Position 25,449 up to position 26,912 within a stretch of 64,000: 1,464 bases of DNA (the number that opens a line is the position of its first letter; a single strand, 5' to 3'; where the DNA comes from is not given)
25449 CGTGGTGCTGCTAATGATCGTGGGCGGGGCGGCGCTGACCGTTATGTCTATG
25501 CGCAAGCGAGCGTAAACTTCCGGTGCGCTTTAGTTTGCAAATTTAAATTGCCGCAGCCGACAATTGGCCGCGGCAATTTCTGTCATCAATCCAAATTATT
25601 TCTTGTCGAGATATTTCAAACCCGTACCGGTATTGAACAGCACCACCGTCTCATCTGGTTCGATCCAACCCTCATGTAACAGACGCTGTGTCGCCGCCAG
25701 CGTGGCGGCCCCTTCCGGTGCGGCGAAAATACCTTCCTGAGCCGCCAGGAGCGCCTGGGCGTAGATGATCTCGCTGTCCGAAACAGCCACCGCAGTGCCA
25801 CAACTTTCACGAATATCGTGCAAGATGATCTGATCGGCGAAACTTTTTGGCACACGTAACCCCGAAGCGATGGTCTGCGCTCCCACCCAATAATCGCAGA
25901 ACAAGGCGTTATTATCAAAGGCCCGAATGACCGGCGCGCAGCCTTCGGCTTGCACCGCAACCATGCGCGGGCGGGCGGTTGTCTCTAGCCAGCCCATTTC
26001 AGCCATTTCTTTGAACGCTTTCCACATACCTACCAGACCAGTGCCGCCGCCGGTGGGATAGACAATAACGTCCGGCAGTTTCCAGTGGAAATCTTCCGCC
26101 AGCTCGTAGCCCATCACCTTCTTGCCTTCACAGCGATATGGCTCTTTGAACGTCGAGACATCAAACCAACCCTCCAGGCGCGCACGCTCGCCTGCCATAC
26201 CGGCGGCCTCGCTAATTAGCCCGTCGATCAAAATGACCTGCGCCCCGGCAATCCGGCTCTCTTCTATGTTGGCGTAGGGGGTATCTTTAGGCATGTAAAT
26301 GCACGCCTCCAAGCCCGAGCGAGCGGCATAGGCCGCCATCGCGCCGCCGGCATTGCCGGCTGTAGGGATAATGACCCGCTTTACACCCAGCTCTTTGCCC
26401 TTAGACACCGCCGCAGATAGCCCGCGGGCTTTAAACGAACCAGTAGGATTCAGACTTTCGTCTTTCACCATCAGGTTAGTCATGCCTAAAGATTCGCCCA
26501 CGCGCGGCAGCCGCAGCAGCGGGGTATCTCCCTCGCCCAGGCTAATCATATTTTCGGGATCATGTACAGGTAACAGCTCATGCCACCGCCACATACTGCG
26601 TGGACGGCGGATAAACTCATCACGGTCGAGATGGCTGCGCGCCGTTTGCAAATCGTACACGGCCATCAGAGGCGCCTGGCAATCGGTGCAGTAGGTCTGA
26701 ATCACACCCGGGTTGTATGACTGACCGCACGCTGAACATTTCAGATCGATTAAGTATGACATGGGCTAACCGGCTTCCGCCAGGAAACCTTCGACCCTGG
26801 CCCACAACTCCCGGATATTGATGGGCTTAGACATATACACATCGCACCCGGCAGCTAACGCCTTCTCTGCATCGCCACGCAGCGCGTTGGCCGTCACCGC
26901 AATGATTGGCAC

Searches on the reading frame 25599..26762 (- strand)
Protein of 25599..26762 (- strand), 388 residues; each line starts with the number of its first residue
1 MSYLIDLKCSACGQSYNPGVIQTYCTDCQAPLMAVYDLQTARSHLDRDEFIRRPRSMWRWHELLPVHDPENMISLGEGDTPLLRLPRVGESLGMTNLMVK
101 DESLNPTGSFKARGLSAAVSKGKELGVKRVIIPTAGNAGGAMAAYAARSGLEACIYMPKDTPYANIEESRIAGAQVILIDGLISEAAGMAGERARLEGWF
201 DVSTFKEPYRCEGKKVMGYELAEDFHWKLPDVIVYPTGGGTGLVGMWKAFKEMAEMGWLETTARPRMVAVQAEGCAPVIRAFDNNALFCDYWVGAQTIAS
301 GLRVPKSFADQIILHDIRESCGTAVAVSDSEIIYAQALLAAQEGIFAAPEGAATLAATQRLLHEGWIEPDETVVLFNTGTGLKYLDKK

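Call 5: search_protein_families(library=pfam, proteins=[window:25599-26762:-], max_evalue=0.01)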
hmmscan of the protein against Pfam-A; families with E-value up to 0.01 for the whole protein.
window:25599-26762:- (388 aa): 1 family
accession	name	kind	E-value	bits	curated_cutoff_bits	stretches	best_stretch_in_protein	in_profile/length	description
PF00291.31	PALP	-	1.5e-75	254.7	35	1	73-379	1-295/295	Pyridoxal-phosphate dependent enzyme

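Call 6: search_protein_families(library=ncbifam, proteins=[window:25599-26762:-], max_evalue=0.001)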
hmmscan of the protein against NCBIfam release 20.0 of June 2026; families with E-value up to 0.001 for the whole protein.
window:25599-26762:- (388 aa): 43 families (the best 25 are shown)
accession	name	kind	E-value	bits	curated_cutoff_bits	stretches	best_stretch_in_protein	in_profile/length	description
NF006050.0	PRK08197.1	equivalog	3.7e-169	562.8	303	1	1-386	3-386/406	threonine synthase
NF004170.0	PRK05638.1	equivalog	7.9e-68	229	421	1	7-384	2-358/442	threonine synthase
TIGR00260.1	thrC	equivalog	1.7e-53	182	167.1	1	57-383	1-337/340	threonine synthase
NF006205.0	PRK08329.1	equivalog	2.1e-47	161.8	358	1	7-384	2-346/347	threonine synthase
NF005035.0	PRK06450.1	equivalog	1.3e-45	155.7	301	1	6-384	3-337/338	threonine synthase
NF004996.0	PRK06381.1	equivalog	1.6e-43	148.9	266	1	78-379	14-316/319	threonine synthase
TIGR01127.1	ilvA_1Cterm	equivalog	9.5e-29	100.5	378.75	1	95-358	15-265/380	threonine ammonia-lyase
NF006094.0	PRK08246.1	subfamily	9.6e-28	97.5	331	1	80-360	24-284/310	serine/threonine dehydratase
NF005600.0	PRK07334.1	equivalog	1.4e-22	79.9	496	1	95-358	43-291/408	threonine ammonia-lyase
NF006390.0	PRK08639.1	equivalog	5.4e-20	71.7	421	1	79-375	25-308/418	threonine ammonia-lyase IlvA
TIGR03844.1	cysteate_syn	equivalog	1.4e-19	70.2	324.9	1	7-386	3-384/398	cysteate synthase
NF005292.0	PRK06815.1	equivalog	1.2e-18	67.3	371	1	79-253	21-193/320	threonine/serine dehydratase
TIGR01136.1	cysKM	subfamily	1.6e-18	67.2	344.15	1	78-386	6-295/299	cysteine synthase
NF006389.0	PRK08638.1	equivalog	1.8e-18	66.6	453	1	80-378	28-312/333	bifunctional threonine ammonia-lyase/L-serine ammonia-lyase TdcB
TIGR01139.1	cysK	equivalog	5e-18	65.4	350.95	1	78-386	6-294/298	cysteine synthase A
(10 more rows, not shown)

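Call 36: find_homologous_proteins(query=window:25599-26762:-, max_evalue=1e-30)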
Query window:25599-26762:- (388 aa): 8000 proteins with E <= 1e-30 among 8000 candidates; the best 120 are listed.
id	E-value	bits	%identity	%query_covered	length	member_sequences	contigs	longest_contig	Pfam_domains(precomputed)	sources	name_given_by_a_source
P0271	7.8e-239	810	100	92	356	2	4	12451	PF00291.32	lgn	-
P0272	1.2e-222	757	84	100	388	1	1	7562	PF00291.32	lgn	-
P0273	6.1e-221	751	84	100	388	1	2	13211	PF00291.32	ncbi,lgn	-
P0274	2.9e-218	743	83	100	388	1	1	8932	PF00291.32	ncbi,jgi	-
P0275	2.0e-217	740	83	100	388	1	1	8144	PF00291.32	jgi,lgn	-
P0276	5.4e-217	738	83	100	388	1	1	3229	PF00291.32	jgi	-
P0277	1.9e-216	737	82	100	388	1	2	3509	PF00291.32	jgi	-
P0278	3.1e-214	729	81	100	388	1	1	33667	PF00291.32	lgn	-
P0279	4.3e-212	722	81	99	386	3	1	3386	PF00291.32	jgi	jgi:threonine synthase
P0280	1.2e-209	714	81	99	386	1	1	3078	PF00291.32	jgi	jgi:threonine synthase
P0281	1.3e-209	714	81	99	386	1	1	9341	PF00291.32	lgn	-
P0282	5.3e-208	709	81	99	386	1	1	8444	PF00291.32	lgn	-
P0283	6.8e-208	708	80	99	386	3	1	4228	PF00291.32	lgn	-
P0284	7.6e-208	708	80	99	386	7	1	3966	PF00291.32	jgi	jgi:threonine synthase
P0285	9.1e-207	705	79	99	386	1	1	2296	PF00291.32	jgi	jgi:threonine synthase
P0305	2.1e-202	690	77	100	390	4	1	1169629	PF00291.32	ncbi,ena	-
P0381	9.4e-196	668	75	99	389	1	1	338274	PF00291.32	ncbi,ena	-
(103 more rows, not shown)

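Call 37: find_encoding_contigs(protein=P0305, flank=8000, max_places=2)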
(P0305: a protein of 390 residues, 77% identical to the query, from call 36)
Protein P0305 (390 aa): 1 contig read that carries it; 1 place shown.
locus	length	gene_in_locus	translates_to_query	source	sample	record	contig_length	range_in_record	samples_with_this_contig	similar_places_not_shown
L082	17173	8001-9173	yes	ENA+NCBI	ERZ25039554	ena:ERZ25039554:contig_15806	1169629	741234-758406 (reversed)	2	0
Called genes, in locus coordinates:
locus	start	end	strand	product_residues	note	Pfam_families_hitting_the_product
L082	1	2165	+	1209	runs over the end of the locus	PF02743:dCache_1, PF00672:HAMP, PF01590:GAF, PF13185:GAF_2, PF13492:GAF_3 (weak), PF13185:GAF_2 (weak)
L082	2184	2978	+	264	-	PF02374:ArsA_ATPase (weak), PF06564:CBP_BcsQ, PF10609:ParA (faint), PF13614:AAA_31, PF00142:Fer4_NifH (faint), PF01656:CbiA, PF09140:MipZ (weak)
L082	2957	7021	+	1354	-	PF00989:PAS, PF08447:PAS_3, PF08448:PAS_4, PF13426:PAS_9, PF01590:GAF, PF13185:GAF_2, PF13492:GAF_3, PF08448:PAS_4, +8 more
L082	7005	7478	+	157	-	PF02518:HATPase_c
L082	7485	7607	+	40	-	-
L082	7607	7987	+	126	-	PF00072:Response_reg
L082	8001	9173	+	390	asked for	PF00291:PALP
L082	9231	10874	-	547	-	PF01293:PEPCK_ATP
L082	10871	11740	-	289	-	PF00155:Aminotran_1_2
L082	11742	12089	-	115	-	-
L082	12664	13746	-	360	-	PF02899:Phage_int_SAM_1 (weak), PF00589:Phage_integrase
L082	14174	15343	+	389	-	PF04055:Radical_SAM (weak), PF00633:HHH (weak)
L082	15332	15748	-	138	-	-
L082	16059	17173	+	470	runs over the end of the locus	PF05697:Trigger_N, PF05698:Trigger_C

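Call 38: find_encoding_contigs(protein=P0381, flank=8000, max_places=2)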
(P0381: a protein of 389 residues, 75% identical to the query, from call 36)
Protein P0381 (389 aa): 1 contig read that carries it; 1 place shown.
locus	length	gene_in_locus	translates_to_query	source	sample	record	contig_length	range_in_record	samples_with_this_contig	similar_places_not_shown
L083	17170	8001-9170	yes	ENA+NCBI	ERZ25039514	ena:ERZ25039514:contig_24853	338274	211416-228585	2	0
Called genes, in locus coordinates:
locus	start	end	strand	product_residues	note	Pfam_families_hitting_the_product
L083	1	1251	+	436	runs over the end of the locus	PF01590:GAF, PF13185:GAF_2, PF13492:GAF_3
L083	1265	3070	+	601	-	PF01590:GAF, PF13185:GAF_2, PF01590:GAF, PF13185:GAF_2, PF01590:GAF, PF13185:GAF_2, PF13492:GAF_3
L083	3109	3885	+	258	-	PF00142:Fer4_NifH, PF01656:CbiA, PF02374:ArsA_ATPase (weak), PF06564:CBP_BcsQ, PF09140:MipZ (faint), PF10609:ParA (faint), PF13614:AAA_31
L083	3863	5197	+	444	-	PF01590:GAF, PF13185:GAF_2, PF13492:GAF_3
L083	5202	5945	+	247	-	PF00512:HisKA, PF02518:HATPase_c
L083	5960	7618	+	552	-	PF00291:PALP, PF00072:Response_reg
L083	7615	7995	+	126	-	PF00072:Response_reg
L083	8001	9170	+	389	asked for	PF00291:PALP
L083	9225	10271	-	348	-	PF01380:SIS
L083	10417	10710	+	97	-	-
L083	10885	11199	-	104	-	-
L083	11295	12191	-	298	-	PF13546:DDE_5 (weak)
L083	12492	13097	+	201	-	PF07191:Zn_ribbon_6 (faint), PF13453:Zn_ribbon_TFIIB (weak)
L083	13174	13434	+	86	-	-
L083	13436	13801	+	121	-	PF05899:Cupin_3 (weak), PF07883:Cupin_2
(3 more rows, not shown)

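Call 42: find_related_loci(query=window:25599-26762:-, collection=metagenome_contigs, flank=6000)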
Query window:25599-26762:- (388 aa) in metagenome_contigs; peptide patterns used: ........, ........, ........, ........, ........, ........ (x = any residue, [..] = any of these).
139 stretches matched a pattern; 123 encode a relative of the query (tblastn E <= 1e-3); the best 80 are kept; 80 distinct loci.
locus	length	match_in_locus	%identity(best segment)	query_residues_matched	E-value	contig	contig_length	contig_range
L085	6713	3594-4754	75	1-387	0e+0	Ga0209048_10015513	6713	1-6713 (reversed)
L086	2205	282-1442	76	1-387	0e+0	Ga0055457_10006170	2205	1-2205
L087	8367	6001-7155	76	1-385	0e+0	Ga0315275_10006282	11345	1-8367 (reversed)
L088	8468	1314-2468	75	1-385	0e+0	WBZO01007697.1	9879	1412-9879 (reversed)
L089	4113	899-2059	76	1-387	0e+0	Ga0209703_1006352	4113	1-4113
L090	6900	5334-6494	76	1-387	0e+0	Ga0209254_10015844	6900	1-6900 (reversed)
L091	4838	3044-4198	75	1-385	0e+0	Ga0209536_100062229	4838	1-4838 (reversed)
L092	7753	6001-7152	72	2-385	2e-179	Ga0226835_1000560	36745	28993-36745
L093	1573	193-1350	70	2-387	0e+0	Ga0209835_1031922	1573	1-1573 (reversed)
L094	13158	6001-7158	70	2-387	2e-175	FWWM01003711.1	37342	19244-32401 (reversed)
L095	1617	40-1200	67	1-387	0e+0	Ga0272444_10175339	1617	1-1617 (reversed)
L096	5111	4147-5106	78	1-320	3e-161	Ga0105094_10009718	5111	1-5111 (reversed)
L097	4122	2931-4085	66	1-385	1e-163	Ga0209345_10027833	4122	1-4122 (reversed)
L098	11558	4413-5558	57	1-384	1e-146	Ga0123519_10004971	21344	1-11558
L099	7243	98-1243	57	1-384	1e-143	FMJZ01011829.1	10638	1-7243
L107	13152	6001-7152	55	2-386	2e-125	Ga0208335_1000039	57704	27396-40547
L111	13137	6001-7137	50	1-384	2e-122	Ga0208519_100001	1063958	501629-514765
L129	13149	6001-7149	50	1-387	2e-113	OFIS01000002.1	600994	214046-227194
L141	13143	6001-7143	57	1-385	1e-141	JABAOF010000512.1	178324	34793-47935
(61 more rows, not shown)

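Call 47: search_protein_families(library=pfam, proteins=[L092:2644-3885:+, L092:3910-5325:+, L096:2507-3583:+, L107:5220-5978:+, L111:5022-5918:+, L111:7197-8006:+, L141:5323-5691:+, L141:7158-9725:+, L129:5010-5915:+, L129:7171-7818:+], max_evalue=0.0001)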
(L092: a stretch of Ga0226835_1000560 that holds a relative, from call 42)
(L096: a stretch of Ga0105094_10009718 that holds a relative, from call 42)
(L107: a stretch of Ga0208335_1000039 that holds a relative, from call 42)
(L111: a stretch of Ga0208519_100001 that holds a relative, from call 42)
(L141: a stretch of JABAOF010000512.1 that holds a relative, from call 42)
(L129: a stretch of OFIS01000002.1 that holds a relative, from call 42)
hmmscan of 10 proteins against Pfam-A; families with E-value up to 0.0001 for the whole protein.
L092:2644-3885:+ (414 aa): 2 families
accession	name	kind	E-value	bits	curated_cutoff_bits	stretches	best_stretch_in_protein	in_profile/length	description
PF02518.31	HATPase_c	-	4.9e-26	91.8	26.4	1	265-388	1-110/111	Histidine kinase-, DNA gyrase B-, and HSP90-like ATPase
PF00512.31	HisKA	-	2.4e-14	53.6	26.9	1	149-217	1-65/66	His Kinase A (phospho-acceptor) domain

L092:3910-5325:+ (472 aa): 9 families
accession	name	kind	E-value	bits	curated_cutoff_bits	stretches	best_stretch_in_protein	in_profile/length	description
PF13167.11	GTP-bdg_N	-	6.3e-32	110.5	25.4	1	39-128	2-89/89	GTP-binding GTPase N-terminal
PF16360.10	GTP-bdg_M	-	5.2e-30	104.3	29.5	1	130-218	1-79/79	GTP-binding GTPase Middle Region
PF01926.29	MMR_HSR1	-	5.2e-23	81.8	21.9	1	226-344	2-113/113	50S ribosome-binding GTPase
PF03193.22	RsgA_GTPase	-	4.2e-08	33.7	30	0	214-281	97-168/174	RsgA GTPase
PF00009.33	GTP_EFTU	-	9.9e-07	29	26.5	0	300-386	90-186/188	Elongation factor Tu GTP binding domain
PF19275.4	HflX_C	-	1.3e-06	28.8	26.4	1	360-430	8-79/102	HflX C-terminal domain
PF02421.24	FeoB_N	-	9.1e-06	25.7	27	1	226-353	3-123/156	Ferrous iron transport protein B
PF00350.29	Dynamin_N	-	3.8e-05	24.2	27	0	226-261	1-36/168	Dynamin family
PF13191.12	AAA_16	-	6.8e-05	23.9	32.6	1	209-351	11-147/167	AAA ATPase domain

L096:2507-3583:+ (359 aa): 0 families

L107:5220-5978:+ (253 aa): 1 family
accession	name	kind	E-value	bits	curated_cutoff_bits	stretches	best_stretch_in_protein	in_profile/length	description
PF01177.27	Asp_Glu_race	-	2e-28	100.1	31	1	12-241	1-210/211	Asp/Glu/Hydantoin racemase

L111:5022-5918:+ (299 aa): 3 families
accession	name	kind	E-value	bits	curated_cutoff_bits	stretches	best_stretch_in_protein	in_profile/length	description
PF03466.25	LysR_substrate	-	3.1e-34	118.6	28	1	91-296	4-207/209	LysR substrate binding domain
PF00126.33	HTH_1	-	1.6e-18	66.8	26.6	1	8-62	6-60/60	Bacterial regulatory helix-turn-helix protein, lysR family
PF12849.12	PBP_like_2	-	1.4e-05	25.5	27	1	93-212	8-154/267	PBP superfamily domain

L111:7197-8006:+ (270 aa): 1 family
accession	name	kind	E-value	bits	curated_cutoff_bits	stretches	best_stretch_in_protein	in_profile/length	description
PF01497.23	Peripla_BP_2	-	3.5e-23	82.7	27.5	1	21-228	1-212/235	Periplasmic binding protein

L141:5323-5691:+ (123 aa): 1 family
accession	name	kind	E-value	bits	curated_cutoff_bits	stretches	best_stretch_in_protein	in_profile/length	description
PF22746.1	SHOCT-like_DUF2089-C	-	2e-12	46.7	27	1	6-36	2-32/32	SHOCT-like domain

L141:7158-9725:+ (856 aa): 9 families
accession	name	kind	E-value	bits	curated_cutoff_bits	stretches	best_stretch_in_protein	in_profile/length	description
PF13185.12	GAF_2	-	1.3e-56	191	28.6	3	25-167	2-136/136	GAF domain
PF01590.32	GAF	-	7.3e-55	185.6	22.4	3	26-166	1-133/133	GAF domain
PF13492.12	GAF_3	-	2.1e-33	115.9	27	3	27-168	2-129/129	GAF domain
PF02518.31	HATPase_c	-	6e-30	104.4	26.4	1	749-855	2-108/111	Histidine kinase-, DNA gyrase B-, and HSP90-like ATPase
PF00512.31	HisKA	-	2.5e-08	34.3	26.9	1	635-700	2-65/66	His Kinase A (phospho-acceptor) domain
PF13188.13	PAS_8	-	3.9e-06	27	21.8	1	518-571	1-54/65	PAS domain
PF11849.14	DUF3369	-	2.4e-05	25.1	27.2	0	2-173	12-166/168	Domain of unknown function (DUF3369)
PF13426.13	PAS_9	-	2.8e-05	24.8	27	1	529-627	2-103/103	PAS domain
PF00989.32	PAS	-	3.7e-05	24.1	22.6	0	519-565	2-49/113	PAS fold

L129:5010-5915:+ (302 aa): 3 families
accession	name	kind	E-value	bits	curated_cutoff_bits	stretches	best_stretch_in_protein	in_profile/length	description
PF03466.25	LysR_substrate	-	6.5e-38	130.7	28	1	90-297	3-207/209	LysR substrate binding domain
PF00126.33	HTH_1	-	1.2e-18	67.2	26.6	1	7-62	5-60/60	Bacterial regulatory helix-turn-helix protein, lysR family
PF12727.12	PBP_like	-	5.2e-05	22.9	27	1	114-254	3-158/193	PBP superfamily domain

L129:7171-7818:+ (216 aa): 4 families
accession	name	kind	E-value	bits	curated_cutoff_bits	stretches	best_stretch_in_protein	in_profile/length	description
PF05724.17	TPMT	-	1.4e-24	87.5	26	1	26-195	2-188/218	Thiopurine S-methyltransferase (TPMT)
PF08242.18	Methyltransf_12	-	2e-08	35.3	30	1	68-159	4-98/98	Methyltransferase domain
PF13649.12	Methyltransf_25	-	1.8e-07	32.2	27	1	65-157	2-97/97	Methyltransferase domain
PF08241.18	Methyltransf_11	-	2.5e-06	28.5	21.2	1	67-160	3-94/95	Methyltransferase domain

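Call 60: search_solved_structures(query=window:25599-26762:-, max_evalue=1e-10, show_alignments=2)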
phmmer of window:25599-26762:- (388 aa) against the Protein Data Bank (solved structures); distinct sequences matched with E-value up to 1e-10: 24.
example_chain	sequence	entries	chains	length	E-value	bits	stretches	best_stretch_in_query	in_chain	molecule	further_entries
2zsj_A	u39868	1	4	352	8.6e-53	183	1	59-386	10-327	Threonine synthase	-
6cgq_A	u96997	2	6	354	3.5e-48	167.8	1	59-383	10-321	Threonine synthase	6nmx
1uim_A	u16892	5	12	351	4.7e-46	160.8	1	53-383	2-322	Threonine Synthase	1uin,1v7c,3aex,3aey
2d1f_A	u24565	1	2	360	2.9e-42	148.3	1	59-386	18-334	Threonine synthase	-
1e5x_A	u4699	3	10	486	1.3e-28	103.4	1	58-387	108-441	THREONINE SYNTHASE | THREONINE SYNTHASE 1, CHLOROPLASTIC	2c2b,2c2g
1pwe_A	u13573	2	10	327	1e-19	74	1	92-261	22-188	L-serine dehydratase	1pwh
4h27_A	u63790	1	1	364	5.6e-18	68.4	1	92-261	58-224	L-serine dehydratase/L-threonine deaminase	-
1p5j_A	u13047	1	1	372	1.8e-17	66.7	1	92-274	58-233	L-serine dehydratase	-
2rkb_A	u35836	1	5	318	2.4e-16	63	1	80-373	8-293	Serine dehydratase-like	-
8y1j_A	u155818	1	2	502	5e-15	58.6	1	79-327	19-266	L-threonine dehydratase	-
6pmu_A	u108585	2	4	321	7.6e-14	54.7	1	78-384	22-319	Beta-cyanoalanine synthase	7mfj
6xo2_A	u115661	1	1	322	7.7e-14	54.7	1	78-384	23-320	Beta-cyanoalanine synthase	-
2gn0_A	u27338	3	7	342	1.5e-12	50.5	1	97-359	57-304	Threonine dehydratase catabolic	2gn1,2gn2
8zkv_A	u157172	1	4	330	1.7e-12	50.3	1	80-362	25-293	L-threonine dehydratase biosynthetic IlvA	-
43cq_A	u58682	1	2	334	2e-12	50.1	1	80-361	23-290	L-threonine dehydratase biosynthetic IlvA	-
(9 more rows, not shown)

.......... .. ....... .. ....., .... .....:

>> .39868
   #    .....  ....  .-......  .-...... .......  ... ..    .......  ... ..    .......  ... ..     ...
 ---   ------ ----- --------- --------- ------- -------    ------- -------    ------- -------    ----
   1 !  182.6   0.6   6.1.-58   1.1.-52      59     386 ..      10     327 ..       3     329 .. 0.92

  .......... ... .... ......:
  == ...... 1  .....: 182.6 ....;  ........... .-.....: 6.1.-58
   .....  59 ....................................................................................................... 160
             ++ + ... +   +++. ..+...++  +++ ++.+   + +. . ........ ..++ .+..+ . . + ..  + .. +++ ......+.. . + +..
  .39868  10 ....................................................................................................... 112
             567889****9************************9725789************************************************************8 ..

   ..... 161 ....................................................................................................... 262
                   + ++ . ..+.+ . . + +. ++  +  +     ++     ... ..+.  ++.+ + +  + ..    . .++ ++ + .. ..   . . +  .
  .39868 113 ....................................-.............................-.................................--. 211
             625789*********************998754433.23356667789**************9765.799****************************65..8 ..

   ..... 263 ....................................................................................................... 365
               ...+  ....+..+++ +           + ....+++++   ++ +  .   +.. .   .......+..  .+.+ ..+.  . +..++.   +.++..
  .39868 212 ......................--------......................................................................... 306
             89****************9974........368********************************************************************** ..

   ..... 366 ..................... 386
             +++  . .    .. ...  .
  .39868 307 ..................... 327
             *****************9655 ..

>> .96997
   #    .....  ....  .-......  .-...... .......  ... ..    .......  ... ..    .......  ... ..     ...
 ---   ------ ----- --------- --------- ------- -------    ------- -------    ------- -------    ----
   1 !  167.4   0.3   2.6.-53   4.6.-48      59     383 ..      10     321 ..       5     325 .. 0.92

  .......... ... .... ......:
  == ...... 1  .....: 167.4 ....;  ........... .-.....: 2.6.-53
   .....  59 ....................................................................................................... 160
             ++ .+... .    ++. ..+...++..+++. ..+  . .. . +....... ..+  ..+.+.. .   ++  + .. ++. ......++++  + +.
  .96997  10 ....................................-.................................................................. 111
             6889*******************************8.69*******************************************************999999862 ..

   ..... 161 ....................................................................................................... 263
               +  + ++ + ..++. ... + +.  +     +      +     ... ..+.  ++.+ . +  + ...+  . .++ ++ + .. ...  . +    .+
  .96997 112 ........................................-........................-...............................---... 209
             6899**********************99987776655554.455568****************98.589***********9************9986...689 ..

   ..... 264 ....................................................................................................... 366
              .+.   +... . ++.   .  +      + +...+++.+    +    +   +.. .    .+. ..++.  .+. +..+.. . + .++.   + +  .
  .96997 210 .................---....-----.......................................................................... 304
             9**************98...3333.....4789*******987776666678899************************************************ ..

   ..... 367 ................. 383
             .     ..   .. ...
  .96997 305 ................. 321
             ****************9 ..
